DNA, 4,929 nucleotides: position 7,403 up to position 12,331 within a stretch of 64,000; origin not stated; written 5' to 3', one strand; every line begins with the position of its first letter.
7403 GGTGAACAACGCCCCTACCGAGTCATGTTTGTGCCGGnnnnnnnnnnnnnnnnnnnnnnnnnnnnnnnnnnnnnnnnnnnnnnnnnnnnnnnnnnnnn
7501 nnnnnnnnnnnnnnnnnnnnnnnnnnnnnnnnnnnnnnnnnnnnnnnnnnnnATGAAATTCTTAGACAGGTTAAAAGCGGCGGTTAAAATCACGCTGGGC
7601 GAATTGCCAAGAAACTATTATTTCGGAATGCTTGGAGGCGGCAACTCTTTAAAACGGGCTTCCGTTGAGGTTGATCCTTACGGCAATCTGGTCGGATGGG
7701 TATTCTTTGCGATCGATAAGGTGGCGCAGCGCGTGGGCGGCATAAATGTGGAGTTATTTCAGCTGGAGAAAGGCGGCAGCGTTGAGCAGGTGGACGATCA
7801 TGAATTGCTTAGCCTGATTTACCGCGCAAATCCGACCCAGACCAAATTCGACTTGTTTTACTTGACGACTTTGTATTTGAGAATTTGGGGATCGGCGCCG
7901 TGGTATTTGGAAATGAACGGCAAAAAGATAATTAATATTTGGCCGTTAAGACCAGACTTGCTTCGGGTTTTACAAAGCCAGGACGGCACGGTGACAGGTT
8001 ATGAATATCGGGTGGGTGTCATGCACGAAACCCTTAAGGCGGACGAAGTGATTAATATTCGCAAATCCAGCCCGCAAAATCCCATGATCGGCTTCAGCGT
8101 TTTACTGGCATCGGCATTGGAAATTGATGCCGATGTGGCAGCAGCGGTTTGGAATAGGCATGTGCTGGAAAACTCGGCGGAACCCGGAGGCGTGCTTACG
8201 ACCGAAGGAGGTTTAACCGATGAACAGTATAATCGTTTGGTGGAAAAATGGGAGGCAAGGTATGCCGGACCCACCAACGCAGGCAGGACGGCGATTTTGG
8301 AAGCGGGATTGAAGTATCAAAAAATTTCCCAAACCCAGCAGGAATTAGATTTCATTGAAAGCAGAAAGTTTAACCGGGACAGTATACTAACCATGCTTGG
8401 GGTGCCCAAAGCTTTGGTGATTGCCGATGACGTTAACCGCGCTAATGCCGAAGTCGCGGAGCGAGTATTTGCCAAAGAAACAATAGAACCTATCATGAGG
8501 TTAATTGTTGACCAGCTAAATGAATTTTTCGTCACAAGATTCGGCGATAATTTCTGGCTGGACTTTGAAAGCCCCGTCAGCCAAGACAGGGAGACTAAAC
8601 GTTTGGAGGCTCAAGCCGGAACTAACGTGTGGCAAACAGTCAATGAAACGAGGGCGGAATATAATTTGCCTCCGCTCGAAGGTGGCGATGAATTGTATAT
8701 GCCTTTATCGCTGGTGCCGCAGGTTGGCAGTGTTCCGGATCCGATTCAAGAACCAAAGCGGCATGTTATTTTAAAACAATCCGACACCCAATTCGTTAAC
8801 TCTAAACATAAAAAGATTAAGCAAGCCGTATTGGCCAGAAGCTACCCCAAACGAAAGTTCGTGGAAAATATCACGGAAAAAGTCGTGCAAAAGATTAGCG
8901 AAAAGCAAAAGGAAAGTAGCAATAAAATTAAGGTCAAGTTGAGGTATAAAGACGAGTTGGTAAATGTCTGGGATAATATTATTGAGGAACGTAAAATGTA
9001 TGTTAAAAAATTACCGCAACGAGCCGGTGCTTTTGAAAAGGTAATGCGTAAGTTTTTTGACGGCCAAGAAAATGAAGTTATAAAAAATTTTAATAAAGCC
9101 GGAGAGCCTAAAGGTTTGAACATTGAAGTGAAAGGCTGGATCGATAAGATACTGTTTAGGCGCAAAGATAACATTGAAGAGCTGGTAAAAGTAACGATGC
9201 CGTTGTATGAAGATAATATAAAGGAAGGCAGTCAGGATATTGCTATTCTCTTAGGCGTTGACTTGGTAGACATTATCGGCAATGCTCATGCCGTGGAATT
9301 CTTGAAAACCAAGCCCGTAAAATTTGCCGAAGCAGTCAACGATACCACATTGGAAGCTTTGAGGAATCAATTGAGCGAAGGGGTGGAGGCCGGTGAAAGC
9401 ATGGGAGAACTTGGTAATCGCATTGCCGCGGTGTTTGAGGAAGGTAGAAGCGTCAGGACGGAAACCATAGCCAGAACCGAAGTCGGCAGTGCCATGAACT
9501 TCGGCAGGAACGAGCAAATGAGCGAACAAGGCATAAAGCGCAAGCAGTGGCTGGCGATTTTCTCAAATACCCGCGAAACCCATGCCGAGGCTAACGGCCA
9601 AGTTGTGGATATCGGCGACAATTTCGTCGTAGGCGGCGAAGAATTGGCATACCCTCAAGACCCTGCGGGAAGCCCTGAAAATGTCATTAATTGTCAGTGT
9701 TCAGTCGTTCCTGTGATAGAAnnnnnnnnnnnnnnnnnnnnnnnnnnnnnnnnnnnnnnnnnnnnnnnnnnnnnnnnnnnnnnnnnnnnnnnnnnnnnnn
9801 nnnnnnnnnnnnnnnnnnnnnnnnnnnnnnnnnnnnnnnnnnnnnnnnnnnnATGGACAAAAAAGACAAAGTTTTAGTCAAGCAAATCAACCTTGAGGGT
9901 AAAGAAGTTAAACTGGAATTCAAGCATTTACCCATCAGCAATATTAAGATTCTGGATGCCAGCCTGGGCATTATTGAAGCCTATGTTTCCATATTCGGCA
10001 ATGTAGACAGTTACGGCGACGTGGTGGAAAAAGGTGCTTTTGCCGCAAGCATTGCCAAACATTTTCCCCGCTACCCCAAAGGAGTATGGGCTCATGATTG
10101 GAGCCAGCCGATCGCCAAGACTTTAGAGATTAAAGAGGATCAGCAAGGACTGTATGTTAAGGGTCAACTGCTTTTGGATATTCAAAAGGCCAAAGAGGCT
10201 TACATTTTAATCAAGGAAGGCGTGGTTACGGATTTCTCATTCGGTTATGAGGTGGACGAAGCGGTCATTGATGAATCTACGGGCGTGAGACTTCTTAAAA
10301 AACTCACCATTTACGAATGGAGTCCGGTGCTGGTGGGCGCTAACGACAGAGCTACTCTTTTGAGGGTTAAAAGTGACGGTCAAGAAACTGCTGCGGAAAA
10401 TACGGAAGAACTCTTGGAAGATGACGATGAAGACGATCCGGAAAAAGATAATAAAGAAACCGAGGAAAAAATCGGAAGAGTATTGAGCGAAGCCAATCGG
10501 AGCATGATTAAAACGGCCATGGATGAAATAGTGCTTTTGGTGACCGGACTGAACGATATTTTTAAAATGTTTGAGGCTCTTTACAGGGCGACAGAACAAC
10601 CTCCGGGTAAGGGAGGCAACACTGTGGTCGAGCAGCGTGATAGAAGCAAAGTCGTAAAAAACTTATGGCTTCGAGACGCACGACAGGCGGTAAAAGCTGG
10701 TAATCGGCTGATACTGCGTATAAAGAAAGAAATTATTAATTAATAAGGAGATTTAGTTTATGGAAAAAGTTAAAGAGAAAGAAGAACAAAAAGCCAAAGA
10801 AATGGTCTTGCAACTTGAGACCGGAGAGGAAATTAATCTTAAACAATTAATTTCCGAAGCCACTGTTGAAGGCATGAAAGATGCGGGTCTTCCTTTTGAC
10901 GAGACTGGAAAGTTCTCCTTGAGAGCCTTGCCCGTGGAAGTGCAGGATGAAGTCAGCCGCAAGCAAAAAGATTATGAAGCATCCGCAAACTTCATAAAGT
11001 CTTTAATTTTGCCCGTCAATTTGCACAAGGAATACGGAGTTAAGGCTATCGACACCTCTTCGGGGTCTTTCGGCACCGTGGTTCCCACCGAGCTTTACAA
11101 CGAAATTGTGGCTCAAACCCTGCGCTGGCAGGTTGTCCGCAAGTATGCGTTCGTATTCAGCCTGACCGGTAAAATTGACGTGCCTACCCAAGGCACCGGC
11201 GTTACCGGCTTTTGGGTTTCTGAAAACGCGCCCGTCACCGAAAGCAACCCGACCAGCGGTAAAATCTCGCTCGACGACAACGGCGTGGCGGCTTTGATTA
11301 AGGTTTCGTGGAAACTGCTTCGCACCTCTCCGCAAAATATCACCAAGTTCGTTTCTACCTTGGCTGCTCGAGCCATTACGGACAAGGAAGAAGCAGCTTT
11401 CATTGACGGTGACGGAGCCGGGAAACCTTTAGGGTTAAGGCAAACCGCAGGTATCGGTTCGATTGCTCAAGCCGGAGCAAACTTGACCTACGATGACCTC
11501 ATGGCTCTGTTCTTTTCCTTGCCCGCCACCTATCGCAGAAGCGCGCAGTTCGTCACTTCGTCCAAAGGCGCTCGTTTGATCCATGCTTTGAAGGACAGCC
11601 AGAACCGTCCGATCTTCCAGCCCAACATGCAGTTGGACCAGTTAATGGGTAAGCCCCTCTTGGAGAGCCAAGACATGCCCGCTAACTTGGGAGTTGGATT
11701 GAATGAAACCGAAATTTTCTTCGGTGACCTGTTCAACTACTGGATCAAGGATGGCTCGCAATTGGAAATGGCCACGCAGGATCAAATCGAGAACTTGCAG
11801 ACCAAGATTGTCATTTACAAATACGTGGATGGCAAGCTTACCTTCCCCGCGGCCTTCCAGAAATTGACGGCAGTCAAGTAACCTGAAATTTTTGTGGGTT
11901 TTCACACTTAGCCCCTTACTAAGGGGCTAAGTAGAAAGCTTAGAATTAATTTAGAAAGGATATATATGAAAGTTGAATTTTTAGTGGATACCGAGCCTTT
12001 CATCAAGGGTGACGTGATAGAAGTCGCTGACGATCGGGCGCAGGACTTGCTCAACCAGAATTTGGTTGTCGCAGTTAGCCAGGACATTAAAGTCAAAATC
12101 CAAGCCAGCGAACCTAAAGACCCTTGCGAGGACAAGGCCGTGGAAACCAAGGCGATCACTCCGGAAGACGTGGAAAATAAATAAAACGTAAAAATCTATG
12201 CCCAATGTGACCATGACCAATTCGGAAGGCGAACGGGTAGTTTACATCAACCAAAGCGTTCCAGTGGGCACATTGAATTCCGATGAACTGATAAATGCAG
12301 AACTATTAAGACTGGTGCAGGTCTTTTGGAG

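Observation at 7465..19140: Three copies of a promoter-leader-terminator module before the portal, protease and tail genes: likely antitermination-controlled late transcription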

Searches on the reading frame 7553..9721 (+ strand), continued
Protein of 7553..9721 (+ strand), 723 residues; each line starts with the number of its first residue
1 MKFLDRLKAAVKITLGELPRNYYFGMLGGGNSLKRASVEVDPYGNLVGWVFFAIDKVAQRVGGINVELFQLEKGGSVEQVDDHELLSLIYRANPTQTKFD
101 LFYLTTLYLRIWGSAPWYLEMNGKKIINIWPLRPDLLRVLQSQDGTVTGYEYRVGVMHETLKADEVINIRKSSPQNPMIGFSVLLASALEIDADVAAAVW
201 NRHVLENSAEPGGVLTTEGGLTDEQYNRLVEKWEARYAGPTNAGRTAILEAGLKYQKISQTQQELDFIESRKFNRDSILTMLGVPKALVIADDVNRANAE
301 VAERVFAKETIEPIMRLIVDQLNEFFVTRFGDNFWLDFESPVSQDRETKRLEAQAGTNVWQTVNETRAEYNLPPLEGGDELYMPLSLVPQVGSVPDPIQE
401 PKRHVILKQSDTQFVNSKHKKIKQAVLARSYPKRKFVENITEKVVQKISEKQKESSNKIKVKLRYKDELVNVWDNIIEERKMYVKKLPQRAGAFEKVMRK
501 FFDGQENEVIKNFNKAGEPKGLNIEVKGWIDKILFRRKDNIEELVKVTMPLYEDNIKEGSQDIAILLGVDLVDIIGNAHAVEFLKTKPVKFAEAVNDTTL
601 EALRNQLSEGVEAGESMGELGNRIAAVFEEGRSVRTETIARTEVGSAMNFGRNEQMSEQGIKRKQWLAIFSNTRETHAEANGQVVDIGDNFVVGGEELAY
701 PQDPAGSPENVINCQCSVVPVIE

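Call 44: find_encoding_contigs(protein=P0005, flank=10000, max_places=1)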
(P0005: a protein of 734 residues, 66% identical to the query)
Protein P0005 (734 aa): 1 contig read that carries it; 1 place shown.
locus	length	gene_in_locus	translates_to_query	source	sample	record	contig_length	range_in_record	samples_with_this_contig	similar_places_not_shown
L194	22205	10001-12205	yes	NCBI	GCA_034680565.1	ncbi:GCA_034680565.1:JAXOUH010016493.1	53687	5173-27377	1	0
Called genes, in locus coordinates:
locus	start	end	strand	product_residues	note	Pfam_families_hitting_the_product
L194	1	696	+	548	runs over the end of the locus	PF00083:Sugar_tr (weak), PF07690:MFS_1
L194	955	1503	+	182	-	-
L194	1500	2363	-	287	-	PF10672:Methyltrans_SAM (weak)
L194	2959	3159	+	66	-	-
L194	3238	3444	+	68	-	-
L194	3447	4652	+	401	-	PF13479:AAA_24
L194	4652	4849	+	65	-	-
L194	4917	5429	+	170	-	-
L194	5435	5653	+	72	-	PF01726:LexA_DNA_bind (weak)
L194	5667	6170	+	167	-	-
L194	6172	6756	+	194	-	PF02195:ParB_N (weak)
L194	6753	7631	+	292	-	PF00145:DNA_methylase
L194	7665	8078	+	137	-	-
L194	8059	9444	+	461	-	-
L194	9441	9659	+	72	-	-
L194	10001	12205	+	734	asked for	PF04860:Phage_portal, PF04233:Phage_Mu_F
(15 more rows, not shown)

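Call 45: find_encoding_contigs(protein=P0006, flank=10000, max_places=1)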
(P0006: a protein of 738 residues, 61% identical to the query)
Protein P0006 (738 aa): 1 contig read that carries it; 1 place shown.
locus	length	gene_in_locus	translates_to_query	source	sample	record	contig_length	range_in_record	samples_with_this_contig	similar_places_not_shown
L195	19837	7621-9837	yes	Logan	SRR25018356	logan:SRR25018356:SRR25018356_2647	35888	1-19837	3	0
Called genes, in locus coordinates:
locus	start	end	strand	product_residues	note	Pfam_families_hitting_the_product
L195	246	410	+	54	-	-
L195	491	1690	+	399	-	PF13479:AAA_24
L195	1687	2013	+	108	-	-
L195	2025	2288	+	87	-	-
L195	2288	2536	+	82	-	-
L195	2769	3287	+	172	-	-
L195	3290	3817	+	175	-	-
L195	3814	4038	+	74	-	-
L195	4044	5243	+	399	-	PF03602:Cons_hypoth95 (faint), PF01555:N6_N4_Mtase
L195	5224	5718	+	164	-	-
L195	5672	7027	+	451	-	-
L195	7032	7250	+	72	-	-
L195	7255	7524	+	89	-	-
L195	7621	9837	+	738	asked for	PF04860:Phage_portal, PF04233:Phage_Mu_F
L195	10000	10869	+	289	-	PF04586:Peptidase_S78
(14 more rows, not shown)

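Call 46: find_encoding_contigs(protein=P0008, flank=10000, max_places=1)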
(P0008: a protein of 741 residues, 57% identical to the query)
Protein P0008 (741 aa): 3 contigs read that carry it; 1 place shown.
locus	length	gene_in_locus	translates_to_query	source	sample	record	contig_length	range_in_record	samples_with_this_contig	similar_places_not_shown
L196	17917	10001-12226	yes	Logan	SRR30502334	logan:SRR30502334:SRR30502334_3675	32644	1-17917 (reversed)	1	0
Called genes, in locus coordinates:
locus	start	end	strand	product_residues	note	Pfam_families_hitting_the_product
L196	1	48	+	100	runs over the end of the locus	-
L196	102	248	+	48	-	-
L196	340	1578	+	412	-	PF13479:AAA_24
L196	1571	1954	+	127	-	-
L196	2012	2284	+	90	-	-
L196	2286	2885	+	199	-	-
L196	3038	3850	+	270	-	PF04492:Phage_rep_O (weak)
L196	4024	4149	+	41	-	-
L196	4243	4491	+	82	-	-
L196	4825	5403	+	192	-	PF03330:DPBB_1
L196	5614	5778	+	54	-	-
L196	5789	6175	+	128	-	-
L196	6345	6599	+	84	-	-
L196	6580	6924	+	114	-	PF08774:VRR_NUC (weak)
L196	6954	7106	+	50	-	-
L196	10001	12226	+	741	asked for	PF04860:Phage_portal, PF04233:Phage_Mu_F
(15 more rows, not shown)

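Call 84: find_encoding_contigs(protein=P0009, flank=10000, max_places=1)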
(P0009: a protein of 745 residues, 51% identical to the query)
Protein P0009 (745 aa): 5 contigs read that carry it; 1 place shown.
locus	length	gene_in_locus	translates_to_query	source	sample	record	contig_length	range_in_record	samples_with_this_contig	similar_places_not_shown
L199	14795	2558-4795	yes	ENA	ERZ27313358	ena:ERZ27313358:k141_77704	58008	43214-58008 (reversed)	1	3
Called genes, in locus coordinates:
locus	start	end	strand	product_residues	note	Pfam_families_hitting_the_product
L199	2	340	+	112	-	?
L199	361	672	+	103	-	-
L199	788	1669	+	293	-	PF00589:Phage_integrase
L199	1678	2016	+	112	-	-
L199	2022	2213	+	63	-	-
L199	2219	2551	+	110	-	PF10651:BppU_N (weak)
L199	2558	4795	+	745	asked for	PF04860:Phage_portal, PF04233:Phage_Mu_F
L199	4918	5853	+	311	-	PF04586:Peptidase_S78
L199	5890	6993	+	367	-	PF05065:Phage_capsid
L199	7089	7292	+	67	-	-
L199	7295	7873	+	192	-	PF05135:Phage_connect_1 (faint), PF24163:HCP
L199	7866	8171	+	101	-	-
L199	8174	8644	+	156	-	-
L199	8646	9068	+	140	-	-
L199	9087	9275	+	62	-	-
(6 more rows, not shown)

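Call 85: find_encoding_contigs(protein=P0020, flank=10000, max_places=1)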
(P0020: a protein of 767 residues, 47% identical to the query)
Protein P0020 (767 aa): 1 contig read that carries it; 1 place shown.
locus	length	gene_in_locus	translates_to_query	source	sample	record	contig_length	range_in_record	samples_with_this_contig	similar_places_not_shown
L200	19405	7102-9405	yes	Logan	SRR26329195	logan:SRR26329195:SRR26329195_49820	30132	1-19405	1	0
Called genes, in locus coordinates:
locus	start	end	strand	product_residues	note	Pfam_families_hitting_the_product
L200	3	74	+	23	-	?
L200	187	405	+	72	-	-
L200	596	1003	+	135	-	-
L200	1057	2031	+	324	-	-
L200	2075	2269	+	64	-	-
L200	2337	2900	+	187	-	-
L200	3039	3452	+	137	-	-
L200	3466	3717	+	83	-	-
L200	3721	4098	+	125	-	-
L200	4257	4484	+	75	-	-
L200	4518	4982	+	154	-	PF13022:HTH_Tnp_1_2 (weak)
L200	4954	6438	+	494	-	-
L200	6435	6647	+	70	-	-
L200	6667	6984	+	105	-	-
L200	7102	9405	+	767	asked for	PF04860:Phage_portal, PF04233:Phage_Mu_F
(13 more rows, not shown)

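Call 86: find_encoding_contigs(protein=P0023, flank=10000, max_places=1)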
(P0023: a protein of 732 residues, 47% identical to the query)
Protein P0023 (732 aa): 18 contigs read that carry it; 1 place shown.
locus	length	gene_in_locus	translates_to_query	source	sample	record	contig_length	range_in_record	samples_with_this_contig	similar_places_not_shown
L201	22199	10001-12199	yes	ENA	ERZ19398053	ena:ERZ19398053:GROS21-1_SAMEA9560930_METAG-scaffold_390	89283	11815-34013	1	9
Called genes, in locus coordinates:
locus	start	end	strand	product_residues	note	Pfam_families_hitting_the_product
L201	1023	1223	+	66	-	-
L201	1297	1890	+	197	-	-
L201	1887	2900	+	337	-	PF13479:AAA_24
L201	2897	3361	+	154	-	-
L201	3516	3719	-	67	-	-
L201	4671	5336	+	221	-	-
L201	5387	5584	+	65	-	-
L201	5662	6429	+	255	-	-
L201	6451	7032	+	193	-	-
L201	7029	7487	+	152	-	-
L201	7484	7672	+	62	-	-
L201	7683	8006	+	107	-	-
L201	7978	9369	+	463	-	-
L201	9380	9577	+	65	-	-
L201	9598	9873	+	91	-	-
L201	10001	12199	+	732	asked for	PF04860:Phage_portal, PF04233:Phage_Mu_F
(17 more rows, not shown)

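Call 87: find_encoding_contigs(protein=P0031, flank=10000, max_places=1)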
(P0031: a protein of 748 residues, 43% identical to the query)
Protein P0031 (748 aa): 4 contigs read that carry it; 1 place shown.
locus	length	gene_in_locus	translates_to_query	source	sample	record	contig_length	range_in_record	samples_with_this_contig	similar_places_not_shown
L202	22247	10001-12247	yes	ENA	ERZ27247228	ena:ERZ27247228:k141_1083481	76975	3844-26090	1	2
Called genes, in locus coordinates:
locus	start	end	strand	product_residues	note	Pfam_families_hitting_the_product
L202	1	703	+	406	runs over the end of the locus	PF13479:AAA_24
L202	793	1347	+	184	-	PF04492:Phage_rep_O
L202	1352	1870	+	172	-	-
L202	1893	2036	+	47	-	-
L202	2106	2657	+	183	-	-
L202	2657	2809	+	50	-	-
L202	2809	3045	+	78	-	-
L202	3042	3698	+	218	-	PF00929:RNase_T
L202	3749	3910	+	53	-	-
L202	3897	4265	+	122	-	-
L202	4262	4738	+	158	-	-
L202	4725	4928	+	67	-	-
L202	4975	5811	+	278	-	PF11380:Stealth_CR2 (weak)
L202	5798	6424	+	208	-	-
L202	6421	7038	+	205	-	-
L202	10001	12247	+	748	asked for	PF04860:Phage_portal, PF04233:Phage_Mu_F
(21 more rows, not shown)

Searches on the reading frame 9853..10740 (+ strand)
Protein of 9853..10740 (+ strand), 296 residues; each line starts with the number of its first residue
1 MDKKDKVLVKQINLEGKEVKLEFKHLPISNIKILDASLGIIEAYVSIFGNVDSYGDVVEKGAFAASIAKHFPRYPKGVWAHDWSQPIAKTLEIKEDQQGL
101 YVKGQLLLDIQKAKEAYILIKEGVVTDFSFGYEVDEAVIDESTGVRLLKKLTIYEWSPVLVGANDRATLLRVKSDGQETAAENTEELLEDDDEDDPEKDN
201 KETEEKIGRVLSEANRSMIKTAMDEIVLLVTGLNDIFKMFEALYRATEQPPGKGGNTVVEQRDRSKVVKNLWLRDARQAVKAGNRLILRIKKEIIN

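Call 16: search_protein_families(library=phrogs, proteins=[window:9853-10740:+], max_evalue=0.001)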
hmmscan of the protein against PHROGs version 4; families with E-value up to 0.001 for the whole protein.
window:9853-10740:+ (296 aa): 8 families
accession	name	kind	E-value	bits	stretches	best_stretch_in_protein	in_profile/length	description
phrog_80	-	head and packaging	1.3e-45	157.8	1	16-224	212-426/607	head maturation protease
phrog_3244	-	head and packaging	1.4e-36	127.8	1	17-217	7-221/326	head maturation protease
phrog_617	-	head and packaging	5.5e-21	76.1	1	51-214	39-208/626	major head protein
phrog_9644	-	head and packaging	2.7e-12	47.7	1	34-189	158-323/341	head maturation protease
phrog_3270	-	head and packaging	8.6e-10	38.8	1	47-206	13-166/603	head maturation protease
phrog_13042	-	head and packaging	2.6e-08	34.4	1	89-144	85-139/386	major head protein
phrog_2263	-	head and packaging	2.4e-07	31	1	80-264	80-236/551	major head protein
phrog_36211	-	head and packaging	5.7e-06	26.6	1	45-168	32-160/378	head maturation protease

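Call 17: search_protein_families(library=pfam, proteins=[window:9853-10740:+], max_evalue=0.01)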
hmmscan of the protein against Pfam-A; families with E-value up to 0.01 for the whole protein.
window:9853-10740:+ (296 aa): 1 family
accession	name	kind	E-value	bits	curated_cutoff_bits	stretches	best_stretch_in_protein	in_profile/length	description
PF04586.22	Peptidase_S78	-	1.1e-25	91.1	21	1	38-177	14-160/165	Caudovirus prohead serine protease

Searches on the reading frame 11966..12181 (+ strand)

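Call 33: search_protein_families(library=pfam, proteins=[window:11966-12181:+], max_evalue=0.01)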
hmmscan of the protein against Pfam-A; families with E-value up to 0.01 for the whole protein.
window:11966-12181:+ (72 aa): 1 family
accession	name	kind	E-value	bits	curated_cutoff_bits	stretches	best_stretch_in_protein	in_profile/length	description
PF23976.1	DUF7302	-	0.0066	17.2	24.9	1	14-59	8-53/61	Family of unknown function (DUF7302)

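Call 34: search_protein_families(library=phrogs, proteins=[window:11966-12181:+], max_evalue=0.001)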
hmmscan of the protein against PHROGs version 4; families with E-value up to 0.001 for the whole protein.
window:11966-12181:+ (72 aa): 0 families
